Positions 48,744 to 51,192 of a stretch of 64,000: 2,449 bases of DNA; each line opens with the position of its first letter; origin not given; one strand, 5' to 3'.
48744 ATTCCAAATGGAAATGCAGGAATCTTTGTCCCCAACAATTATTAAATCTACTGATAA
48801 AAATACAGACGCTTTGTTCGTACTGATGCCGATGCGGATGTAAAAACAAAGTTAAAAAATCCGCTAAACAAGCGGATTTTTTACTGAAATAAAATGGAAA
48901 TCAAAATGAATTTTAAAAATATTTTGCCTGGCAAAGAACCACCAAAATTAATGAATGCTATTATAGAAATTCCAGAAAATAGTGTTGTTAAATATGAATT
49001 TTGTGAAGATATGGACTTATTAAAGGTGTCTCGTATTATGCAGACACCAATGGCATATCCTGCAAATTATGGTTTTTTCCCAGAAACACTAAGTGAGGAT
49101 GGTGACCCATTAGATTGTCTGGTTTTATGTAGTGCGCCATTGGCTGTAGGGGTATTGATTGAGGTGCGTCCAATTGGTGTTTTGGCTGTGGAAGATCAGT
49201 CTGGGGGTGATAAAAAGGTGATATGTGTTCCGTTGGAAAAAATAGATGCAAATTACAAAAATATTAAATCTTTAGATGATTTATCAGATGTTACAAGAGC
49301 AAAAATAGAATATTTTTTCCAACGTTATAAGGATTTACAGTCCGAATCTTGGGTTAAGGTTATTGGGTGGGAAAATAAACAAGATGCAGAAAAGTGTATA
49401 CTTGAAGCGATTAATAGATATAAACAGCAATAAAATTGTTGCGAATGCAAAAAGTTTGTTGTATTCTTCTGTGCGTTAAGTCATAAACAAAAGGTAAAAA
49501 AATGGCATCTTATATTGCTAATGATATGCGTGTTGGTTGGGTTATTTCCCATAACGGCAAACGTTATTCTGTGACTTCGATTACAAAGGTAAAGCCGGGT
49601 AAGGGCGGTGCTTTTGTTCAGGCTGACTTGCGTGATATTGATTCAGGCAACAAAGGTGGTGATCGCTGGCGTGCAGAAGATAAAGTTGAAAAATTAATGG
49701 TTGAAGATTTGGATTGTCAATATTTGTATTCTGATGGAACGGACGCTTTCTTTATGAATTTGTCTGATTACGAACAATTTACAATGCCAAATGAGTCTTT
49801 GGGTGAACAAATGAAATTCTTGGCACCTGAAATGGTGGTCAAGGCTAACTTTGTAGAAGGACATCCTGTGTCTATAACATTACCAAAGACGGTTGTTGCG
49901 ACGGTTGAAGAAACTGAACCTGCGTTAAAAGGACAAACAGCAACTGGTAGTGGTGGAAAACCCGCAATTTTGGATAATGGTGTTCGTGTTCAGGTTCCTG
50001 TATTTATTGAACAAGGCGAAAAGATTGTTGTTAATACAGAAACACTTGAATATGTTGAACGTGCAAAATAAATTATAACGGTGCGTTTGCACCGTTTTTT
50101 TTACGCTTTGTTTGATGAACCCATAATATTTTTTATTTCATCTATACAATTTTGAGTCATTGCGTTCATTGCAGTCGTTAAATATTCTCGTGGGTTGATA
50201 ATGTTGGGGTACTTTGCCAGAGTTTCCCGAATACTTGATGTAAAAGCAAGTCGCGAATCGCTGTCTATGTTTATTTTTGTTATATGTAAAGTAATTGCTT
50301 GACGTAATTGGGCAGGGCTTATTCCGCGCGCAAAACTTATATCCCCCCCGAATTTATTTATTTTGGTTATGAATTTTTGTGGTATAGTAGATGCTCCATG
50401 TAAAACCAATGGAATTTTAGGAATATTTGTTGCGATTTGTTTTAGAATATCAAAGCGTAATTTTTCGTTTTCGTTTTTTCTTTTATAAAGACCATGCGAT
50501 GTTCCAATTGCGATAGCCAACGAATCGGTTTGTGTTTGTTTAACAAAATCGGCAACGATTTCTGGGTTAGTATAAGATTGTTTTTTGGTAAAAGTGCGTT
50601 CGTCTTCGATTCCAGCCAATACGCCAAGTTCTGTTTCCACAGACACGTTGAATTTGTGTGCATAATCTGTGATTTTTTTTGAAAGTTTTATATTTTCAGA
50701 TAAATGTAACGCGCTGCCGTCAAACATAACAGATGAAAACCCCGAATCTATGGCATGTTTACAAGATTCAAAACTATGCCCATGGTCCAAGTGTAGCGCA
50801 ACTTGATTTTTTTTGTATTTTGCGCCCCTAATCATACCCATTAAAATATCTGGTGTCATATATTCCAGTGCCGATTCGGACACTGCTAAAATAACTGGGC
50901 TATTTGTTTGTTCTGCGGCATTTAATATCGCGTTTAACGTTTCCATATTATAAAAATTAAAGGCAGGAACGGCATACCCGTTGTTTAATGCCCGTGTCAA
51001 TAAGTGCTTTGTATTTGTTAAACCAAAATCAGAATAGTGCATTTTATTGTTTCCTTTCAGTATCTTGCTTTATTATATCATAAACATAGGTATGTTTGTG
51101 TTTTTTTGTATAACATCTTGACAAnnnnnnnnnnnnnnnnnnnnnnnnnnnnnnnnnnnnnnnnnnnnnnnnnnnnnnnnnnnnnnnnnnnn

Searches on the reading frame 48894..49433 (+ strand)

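Call 28: search_protein_families(library=pfam, proteins=[window:48894-49433:+], max_evalue=0.001)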
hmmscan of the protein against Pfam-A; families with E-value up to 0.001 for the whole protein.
window:48894-49433:+ (179 aa): 1 family
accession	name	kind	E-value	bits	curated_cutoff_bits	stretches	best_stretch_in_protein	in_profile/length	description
PF00719.24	Pyrophosphatase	-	3.3e-53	180.1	23.5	1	22-177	1-153/153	Inorganic pyrophosphatase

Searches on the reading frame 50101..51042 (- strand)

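Call 29: search_protein_families(library=pfam, proteins=[window:50101-51042:-], max_evalue=0.001)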
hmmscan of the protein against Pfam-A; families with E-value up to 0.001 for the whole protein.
window:50101-51042:- (313 aa): 1 family
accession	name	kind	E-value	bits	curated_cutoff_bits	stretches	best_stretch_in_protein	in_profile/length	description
PF01116.26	F_bP_aldolase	-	9.8e-93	311.1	25.5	1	10-312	2-277/277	Fructose-bisphosphate aldolase class-II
